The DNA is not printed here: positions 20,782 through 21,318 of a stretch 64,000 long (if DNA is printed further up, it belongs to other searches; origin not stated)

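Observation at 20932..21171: Leader-only NHLP-like peptide terminating at GG-TGA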

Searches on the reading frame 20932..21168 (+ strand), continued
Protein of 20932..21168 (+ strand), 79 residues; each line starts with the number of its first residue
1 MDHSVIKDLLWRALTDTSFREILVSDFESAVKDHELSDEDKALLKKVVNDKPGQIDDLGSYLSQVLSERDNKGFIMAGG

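Call 34: find_homologous_proteins(query=A2, max_evalue=0.01)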
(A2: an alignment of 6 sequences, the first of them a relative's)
Query A2 (6 sequences) (79 aa, profile of the alignment): 17 proteins with E <= 0.01 among 190 candidates.
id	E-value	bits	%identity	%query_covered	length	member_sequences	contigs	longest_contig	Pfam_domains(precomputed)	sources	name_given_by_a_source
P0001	6.3e-32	128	100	100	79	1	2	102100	-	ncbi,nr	ncbi:MAG: hypothetical protein Q9M91_00590 [Candidatus Dojkabacteria bacterium]|nr:hypothetical prot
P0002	2.4e-31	126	46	94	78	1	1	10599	-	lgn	-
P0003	3.5e-31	125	40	99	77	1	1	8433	-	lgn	-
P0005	1.5e-29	120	32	99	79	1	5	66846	-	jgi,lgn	jgi:hypothetical protein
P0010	4.7e-22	96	33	92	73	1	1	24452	PF14407.12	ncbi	-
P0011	7.2e-22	96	39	92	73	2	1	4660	PF14407.12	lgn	-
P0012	8.3e-22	95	36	92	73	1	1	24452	PF14407.12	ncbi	-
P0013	2.5e-21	94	37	92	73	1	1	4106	PF14407.12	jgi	jgi:hypothetical protein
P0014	1.9e-20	91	37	92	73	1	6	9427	PF14407.12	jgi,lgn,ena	-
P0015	2.6e-20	91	34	92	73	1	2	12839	PF14407.12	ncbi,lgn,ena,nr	ncbi:MAG: Os1348 family NHLP clan protein [Chloroflexota bacterium]|nr:hypothetical protein [Chlorof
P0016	5.2e-20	90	36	92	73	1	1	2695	PF14407.12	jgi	-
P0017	7.1e-19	86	36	92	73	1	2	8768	PF14407.12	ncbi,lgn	-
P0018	7.4e-19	86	36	92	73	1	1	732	PF14407.12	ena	-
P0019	7.7e-19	86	35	92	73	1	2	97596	PF14407.12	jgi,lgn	jgi:hypothetical protein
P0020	1.4e-17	82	36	94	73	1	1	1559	PF14407.12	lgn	-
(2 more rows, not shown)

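Call 36: find_encoding_contigs(protein=P0019, flank=10000, max_places=2)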
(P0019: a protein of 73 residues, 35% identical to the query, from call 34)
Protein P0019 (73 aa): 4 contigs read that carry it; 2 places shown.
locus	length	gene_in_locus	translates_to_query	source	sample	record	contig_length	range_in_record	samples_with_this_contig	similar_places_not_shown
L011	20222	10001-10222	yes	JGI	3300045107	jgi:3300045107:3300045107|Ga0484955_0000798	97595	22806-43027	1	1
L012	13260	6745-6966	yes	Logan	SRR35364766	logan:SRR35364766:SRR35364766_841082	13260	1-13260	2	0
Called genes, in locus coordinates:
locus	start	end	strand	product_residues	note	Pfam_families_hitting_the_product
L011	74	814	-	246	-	PF13646:HEAT_2 (weak)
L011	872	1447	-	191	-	-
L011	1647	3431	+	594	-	PF14361:RsbRD_N, PF01590:GAF, PF13185:GAF_2, PF13492:GAF_3, PF00512:HisKA, PF02518:HATPase_c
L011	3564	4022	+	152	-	PF00072:Response_reg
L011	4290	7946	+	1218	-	PF00211:Guanylate_cyc, PF13191:AAA_16, PF13401:AAA_22 (weak), PF13432:TPR_16 (faint), PF25058:ARM_TT21 (faint), PF13424:TPR_12, PF17874:TPR_MalT, PF13424:TPR_12, +7 more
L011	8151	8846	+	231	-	PF04973:NMN_transporter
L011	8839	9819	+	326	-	PF01467:CTP_transf_like (faint), PF13521:AAA_28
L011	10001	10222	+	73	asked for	PF14407:Frankia_peptide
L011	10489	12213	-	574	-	PF01935:DUF87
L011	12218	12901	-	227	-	-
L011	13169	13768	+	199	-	PF00440:TetR_N, PF16859:TetR_C_11 (weak), PF16925:TetR_C_13, PF21993:TetR_C_13_2, PF13977:TetR_C_6 (weak)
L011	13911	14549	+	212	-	PF00657:Lipase_GDSL, PF13472:Lipase_GDSL_2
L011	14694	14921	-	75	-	-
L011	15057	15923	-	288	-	PF00376:MerR, PF13411:MerR_1, PF09278:MerR-DNA-bind (weak)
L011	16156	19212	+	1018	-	-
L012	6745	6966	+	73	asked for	PF14407:Frankia_peptide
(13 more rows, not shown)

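Call 37: find_encoding_contigs(protein=P0015, flank=10000, max_places=2)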
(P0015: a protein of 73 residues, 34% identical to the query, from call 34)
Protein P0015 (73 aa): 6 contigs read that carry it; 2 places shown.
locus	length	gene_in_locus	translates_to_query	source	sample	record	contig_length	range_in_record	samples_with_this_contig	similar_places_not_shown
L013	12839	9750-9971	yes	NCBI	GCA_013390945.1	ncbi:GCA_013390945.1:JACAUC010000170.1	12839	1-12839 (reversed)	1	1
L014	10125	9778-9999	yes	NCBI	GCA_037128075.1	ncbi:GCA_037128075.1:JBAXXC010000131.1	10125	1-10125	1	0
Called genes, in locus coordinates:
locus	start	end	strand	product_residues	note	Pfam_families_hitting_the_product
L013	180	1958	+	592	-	PF14361:RsbRD_N, PF13492:GAF_3 (faint), PF01590:GAF, PF13185:GAF_2 (weak), PF00512:HisKA, PF02518:HATPase_c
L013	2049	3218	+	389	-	PF01555:N6_N4_Mtase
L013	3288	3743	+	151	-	PF00072:Response_reg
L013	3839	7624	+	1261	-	PF00211:Guanylate_cyc, PF00931:NB-ARC (faint), PF13191:AAA_16, PF13401:AAA_22 (weak), PF13374:TPR_10 (faint), PF25058:ARM_TT21 (faint), PF00515:TPR_1 (weak), PF13424:TPR_12, +11 more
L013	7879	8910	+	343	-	PF00142:Fer4_NifH (weak), PF01656:CbiA, PF02374:ArsA_ATPase (weak), PF07015:VirC1 (faint), PF10609:ParA (weak), PF13614:AAA_31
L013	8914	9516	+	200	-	PF18735:HEPN_RiboL-PSP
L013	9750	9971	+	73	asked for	PF14407:Frankia_peptide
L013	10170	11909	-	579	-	PF01935:DUF87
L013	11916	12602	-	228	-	-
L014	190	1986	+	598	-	PF14361:RsbRD_N, PF13492:GAF_3 (faint), PF01590:GAF, PF13185:GAF_2 (weak), PF00512:HisKA, PF02518:HATPase_c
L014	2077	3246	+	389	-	PF01555:N6_N4_Mtase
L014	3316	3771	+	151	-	PF00072:Response_reg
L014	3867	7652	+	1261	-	PF00211:Guanylate_cyc, PF00931:NB-ARC (faint), PF13191:AAA_16, PF13401:AAA_22 (weak), PF13374:TPR_10 (faint), PF25058:ARM_TT21 (faint), PF00515:TPR_1 (weak), PF13424:TPR_12, +11 more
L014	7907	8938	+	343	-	PF00142:Fer4_NifH (weak), PF01656:CbiA, PF02374:ArsA_ATPase (weak), PF07015:VirC1 (faint), PF10609:ParA (weak), PF13614:AAA_31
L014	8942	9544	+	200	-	PF18735:HEPN_RiboL-PSP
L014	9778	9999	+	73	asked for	PF14407:Frankia_peptide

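Call 39: search_protein_families(library=padloc, proteins=[window:20932-21168:+, L003:1601-4801:-, L004:2634-5432:-, L002:8256-10598:-], max_evalue=0.1)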
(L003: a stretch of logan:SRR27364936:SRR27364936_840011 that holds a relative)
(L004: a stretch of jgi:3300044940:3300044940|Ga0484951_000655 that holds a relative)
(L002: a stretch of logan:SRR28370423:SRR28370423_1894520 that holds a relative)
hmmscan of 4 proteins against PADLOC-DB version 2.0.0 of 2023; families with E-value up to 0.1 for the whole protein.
window:20932-21168:+ (79 aa): 0 families

L003:1601-4801:- (1067 aa): 1 family
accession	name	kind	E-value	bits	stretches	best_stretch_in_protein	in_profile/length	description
PDLC02326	AbiEii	-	0.012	13.6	1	50-110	49-104/133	AbiEii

L004:2634-5432:- (933 aa): 0 families

L002:8256-10598:- (781 aa): 0 families

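Call 40: search_protein_families(library=phrogs, proteins=[window:20932-21168:+, L003:1601-4801:-, L004:2634-5432:-, L002:8256-10598:-], max_evalue=0.1)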
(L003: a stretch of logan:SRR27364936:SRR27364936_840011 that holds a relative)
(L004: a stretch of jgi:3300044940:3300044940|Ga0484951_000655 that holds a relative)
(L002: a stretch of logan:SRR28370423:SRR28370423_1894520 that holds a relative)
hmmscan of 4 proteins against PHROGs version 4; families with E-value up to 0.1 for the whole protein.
window:20932-21168:+ (79 aa): 1 family
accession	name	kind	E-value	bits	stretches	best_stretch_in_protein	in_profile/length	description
phrog_28227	-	unknown function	0.037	15.1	1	23-69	26-72/101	-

L003:1601-4801:- (1067 aa): 0 families

L004:2634-5432:- (933 aa): 0 families

L002:8256-10598:- (781 aa): 1 family
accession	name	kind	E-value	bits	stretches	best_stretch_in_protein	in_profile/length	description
phrog_15789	-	unknown function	0.011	17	1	479-545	40-100/146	-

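Call 50: predict_structure(alignment_id=A3)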
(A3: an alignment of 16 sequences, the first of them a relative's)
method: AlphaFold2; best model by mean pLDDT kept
length: 79 residues; sequences in the alignment: 16
mean_pLDDT: 74.7   pTM: 0.58
mean pLDDT of the five models: 74.7, 71.8, 70.2, 69.3, 68.0
residues with pLDDT >= 90: 0; 70-90: 59; 50-70: 12; < 50: 8
segments of 3 or more residues with pLDDT < 50: 73-79
pLDDT, mean of each block of 10 residues (from residue 1): 74 85 85 81 82 67 75 45
secondary structure, 60 per line:
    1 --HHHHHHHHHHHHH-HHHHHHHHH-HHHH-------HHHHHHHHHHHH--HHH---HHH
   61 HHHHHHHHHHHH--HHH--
elements in order: H3-15 H17-25 H27-30 H38-49 H58-72

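Call 54: fold_search(model_id=the predicted structure, library=pdb)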
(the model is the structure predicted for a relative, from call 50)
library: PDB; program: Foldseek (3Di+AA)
matches with E <= 10: 164; with E <= 0.001: 0
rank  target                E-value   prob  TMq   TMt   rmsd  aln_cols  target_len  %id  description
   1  6lk7_A                1.1e+00  0.51  0.47  0.47  10.2        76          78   22  crystal structure of Os1348 from Pseudomonas sp. Os17 (released 2020-11-11)
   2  3wpm_A                1.5e+00  0.72  0.42  0.09   2.0        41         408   32  Crystal structure of the anaerobic DesB-gallate complex by co-crystallization (released 2014-04-30)
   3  3tjc_A                1.9e+00  0.08  0.27  0.10  10.5        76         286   18  Co-crystal structure of jak2 with thienopyridine 8 (released 2011-11-30)
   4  9ch7_F                2.4e+00  0.33  0.42  0.57   5.5        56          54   18  Structure of the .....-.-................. (SonM) and RiPP precursor (SonA-Y62A) heteromeric complex (bound to SAH - s (released 2025-01-29)
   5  7ltr_I                2.4e+00  0.25  0.38  0.54   5.4        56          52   20  Structure of the heteromeric complex between the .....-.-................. (SonM) and a truncated construct of the RiP (released 2021-09-29)
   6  7ltr_B                2.6e+00  0.23  0.38  0.55   5.4        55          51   20  Structure of the heteromeric complex between the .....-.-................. (SonM) and a truncated construct of the RiP (released 2021-09-29)
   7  4e6d_A                2.6e+00  0.08  0.28  0.11   7.9        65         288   20  JAK2 kinase (JH1 domain) triple mutant in complex with compound 7 (released 2012-05-30)
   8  3iok                  2.7e+00  0.10  0.32  0.13   4.7        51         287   20  2-Aminopyrazolo[1,5-a]pyrimidines as potent and selective inhibitors of JAK2 (released 2009-11-10)
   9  3lpb_A                2.7e+00  0.08  0.27  0.10   9.0        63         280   16  Crystal structure of Jak2 complexed with a potent 2,8-diaryl-quinoxaline inhibitor (released 2010-04-28)
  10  7rn6                  2.9e+00  0.06  0.28  0.11   9.9        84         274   18  High-resolution crystal structure of human JAK2 kinase domain (JH1) bound to type-II inhibitor BBT594 (released 2021-11-03)
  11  9ch3_B                3.1e+00  0.25  0.42  0.53   6.2        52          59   19  Structure of the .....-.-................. (SonM) and RiPP precursor (SonA-L63D) heteromeric complex (bound to SAH) (released 2025-01-29)
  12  7ll5                  3.1e+00  0.06  0.28  0.10   9.0        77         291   18  High-resolution crystal structure of human JAK2 kinase domain (JH1) bound to PN5-150. (released 2022-01-12)
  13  9chk_B                3.3e+00  0.20  0.39  0.55   5.4        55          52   20  Structure of the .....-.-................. (SonM) and RiPP precursor (SonA-Y62A) heteromeric complex (bound to SAM) (released 2025-01-29)
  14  4ytc                  3.3e+00  0.08  0.27  0.10   7.8        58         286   17  Discovery of VX-509 (Decernotinib): A Potent and Selective Janus kinase (JAK) 3 Inhibitor for the Treatment of Autoimmun (released 2015-08-12)
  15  3e63                  3.3e+00  0.06  0.28  0.11   9.2        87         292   16  Fragment based discovery of JAK-2 inhibitors (released 2008-10-14)
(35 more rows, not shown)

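Call 56: search_solved_structures(query=A3, max_evalue=10, show_alignments=3)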
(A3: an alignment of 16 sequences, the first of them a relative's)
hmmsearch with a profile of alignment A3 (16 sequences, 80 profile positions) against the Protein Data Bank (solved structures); distinct sequences matched with E-value up to 10: 42.
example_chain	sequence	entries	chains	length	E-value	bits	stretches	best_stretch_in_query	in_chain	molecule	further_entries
4ob1_A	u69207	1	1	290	1.7e-06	31.9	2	9-52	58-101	Cobalt-containing nitrile hydratase subunit alpha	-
7qom_A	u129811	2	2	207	0.00013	25.8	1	8-46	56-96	Nitrile hydratase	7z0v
2dpp_A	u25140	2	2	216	0.00016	25.6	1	8-46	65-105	Nitrile hydratase alpha subunit | Nitrile hydratase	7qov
3hht_A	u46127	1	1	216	0.00016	25.6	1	8-46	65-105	Nitrile hydratase alpha subunit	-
7qoy_A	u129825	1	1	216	0.00016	25.6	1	8-46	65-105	Nitrile hydratase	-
7qou_A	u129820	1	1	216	0.00017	25.5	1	8-46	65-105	Nitrile hydratase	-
1v29_A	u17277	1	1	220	0.00018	25.4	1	8-46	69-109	nitrile hydratase a chain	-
7qop_A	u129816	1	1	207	0.00036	24.5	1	8-46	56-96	Nitrile hydratase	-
6lk7_A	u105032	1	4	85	0.00037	24.4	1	3-52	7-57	Nitrile hydratase, alpha chain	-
1ahj_A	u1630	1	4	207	0.00083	23.3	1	8-51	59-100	NITRILE HYDRATASE (SUBUNIT ALPHA)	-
2ahj_A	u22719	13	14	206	0.00084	23.3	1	8-51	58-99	NITRILE HYDRATASE | Nitrile hydratase subunit alpha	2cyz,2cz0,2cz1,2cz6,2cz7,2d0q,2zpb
2qdy_A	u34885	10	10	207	0.00085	23.2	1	8-51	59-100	Nitrile hydratase subunit alpha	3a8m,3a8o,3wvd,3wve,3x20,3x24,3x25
3a8g_A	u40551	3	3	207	0.00086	23.2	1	8-50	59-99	Nitrile hydratase subunit alpha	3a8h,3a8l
2zcf_A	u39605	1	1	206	0.0013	22.6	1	8-46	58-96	Nitrile hydratase subunit alpha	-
6tbm_O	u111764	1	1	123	0.0033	21.3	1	1-72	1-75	SAGA-associated factor 11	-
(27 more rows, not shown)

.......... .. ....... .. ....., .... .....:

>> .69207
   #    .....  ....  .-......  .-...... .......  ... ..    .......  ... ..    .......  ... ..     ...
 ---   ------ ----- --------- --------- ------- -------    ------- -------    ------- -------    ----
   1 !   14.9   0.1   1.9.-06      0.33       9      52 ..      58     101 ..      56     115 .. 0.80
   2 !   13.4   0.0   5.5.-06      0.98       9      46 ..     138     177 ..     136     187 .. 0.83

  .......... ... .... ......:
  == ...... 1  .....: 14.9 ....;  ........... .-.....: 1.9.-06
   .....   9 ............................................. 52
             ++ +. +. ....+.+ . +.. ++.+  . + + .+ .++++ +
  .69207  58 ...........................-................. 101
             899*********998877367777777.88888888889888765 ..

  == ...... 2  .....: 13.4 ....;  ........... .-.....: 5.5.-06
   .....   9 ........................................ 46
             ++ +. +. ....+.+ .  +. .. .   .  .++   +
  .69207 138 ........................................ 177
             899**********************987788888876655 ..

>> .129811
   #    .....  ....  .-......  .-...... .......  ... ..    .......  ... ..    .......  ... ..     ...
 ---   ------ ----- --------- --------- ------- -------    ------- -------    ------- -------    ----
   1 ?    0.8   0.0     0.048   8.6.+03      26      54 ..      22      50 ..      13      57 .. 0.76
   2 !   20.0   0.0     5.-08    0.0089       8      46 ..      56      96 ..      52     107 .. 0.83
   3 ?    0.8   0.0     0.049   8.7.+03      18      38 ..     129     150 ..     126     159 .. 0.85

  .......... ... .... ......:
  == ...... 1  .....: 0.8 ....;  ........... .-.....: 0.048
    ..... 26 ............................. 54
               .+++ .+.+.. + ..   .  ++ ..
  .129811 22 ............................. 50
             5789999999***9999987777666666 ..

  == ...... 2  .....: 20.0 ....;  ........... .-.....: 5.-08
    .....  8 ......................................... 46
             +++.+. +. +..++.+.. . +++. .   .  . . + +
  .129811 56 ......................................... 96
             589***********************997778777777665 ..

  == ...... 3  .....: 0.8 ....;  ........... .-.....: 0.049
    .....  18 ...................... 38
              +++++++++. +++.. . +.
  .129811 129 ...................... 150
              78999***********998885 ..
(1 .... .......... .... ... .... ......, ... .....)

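Call 65: search_protein_families(library=pfam, proteins=[L003:4918-5277:+, L004:5565-5900:+], max_evalue=10)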
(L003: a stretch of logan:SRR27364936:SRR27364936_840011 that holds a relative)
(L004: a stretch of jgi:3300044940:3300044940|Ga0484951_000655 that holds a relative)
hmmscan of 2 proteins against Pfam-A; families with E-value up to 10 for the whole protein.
L003:4918-5277:+ (120 aa): 0 families

L004:5565-5900:+ (112 aa): 2 families
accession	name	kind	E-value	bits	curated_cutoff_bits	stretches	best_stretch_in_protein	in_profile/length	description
PF17722.6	IFTAP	-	0.22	11.8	29.3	1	3-63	26-88/234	Intraflagellar transport-associated protein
PF08251.16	Mastoparan_2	-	0.89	10.4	25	1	96-102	2-8/14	Mastoparan peptide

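Call 78: search_solved_structures(query=P0008, max_evalue=1, show_alignments=2)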
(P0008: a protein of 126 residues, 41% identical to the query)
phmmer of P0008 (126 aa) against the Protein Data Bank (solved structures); distinct sequences matched with E-value up to 1: 4.
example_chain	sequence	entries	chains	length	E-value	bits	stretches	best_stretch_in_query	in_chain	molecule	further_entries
6lk7_A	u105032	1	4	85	0.0087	19.8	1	2-66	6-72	Nitrile hydratase, alpha chain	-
2k1n_A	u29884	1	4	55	0.68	13.8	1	7-50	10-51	AbrB family transcriptional regulator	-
1z0r_A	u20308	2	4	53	0.73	13.6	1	7-50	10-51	Transition state regulatory protein abrB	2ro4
3hsk_A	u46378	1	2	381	0.83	13.5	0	39-99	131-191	Aspartate-semialdehyde dehydrogenase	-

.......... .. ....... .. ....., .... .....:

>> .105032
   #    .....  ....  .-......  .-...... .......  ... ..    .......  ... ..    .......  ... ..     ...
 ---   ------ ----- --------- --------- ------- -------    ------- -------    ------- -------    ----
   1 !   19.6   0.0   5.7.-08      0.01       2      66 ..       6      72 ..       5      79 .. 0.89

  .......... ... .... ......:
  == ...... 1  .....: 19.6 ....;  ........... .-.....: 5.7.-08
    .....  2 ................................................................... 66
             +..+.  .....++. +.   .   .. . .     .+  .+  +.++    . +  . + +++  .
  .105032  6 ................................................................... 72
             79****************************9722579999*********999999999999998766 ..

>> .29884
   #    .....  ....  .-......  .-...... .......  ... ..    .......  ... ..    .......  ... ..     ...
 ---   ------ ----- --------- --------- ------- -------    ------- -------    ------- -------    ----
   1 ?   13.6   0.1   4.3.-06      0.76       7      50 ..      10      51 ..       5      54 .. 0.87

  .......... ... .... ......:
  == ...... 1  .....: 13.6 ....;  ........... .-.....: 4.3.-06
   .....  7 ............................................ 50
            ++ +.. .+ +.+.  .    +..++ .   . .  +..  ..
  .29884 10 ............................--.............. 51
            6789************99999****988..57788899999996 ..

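Call 115: list_cluster_members(proteins=[L002:13-1203:-, L004:1102-2007:+, L003:7255-7755:-, L004:5565-6647:+, L003:4918-6063:+])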
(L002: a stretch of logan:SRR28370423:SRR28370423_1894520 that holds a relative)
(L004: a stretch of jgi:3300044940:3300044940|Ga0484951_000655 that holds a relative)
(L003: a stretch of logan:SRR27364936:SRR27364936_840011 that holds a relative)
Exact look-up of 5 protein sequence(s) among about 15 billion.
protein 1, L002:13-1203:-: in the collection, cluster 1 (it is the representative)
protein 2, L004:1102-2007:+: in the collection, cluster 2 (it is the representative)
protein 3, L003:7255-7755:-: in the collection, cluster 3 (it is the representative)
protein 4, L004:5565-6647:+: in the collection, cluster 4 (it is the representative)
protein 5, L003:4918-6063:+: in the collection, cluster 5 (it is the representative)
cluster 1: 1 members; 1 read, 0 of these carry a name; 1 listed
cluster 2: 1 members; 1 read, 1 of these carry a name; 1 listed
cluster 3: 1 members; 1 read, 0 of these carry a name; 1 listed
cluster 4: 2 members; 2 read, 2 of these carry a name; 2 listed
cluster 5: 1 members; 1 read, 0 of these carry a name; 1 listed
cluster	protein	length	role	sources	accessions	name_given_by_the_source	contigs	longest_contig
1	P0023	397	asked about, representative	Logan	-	-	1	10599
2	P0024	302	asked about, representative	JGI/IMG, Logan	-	thioredoxin reductase (NADPH)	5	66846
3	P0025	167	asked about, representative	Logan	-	-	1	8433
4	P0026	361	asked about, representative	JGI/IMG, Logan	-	putative peptide zinc metalloprotease protein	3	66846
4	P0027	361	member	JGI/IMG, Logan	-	putative peptide zinc metalloprotease protein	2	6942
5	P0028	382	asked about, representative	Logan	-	-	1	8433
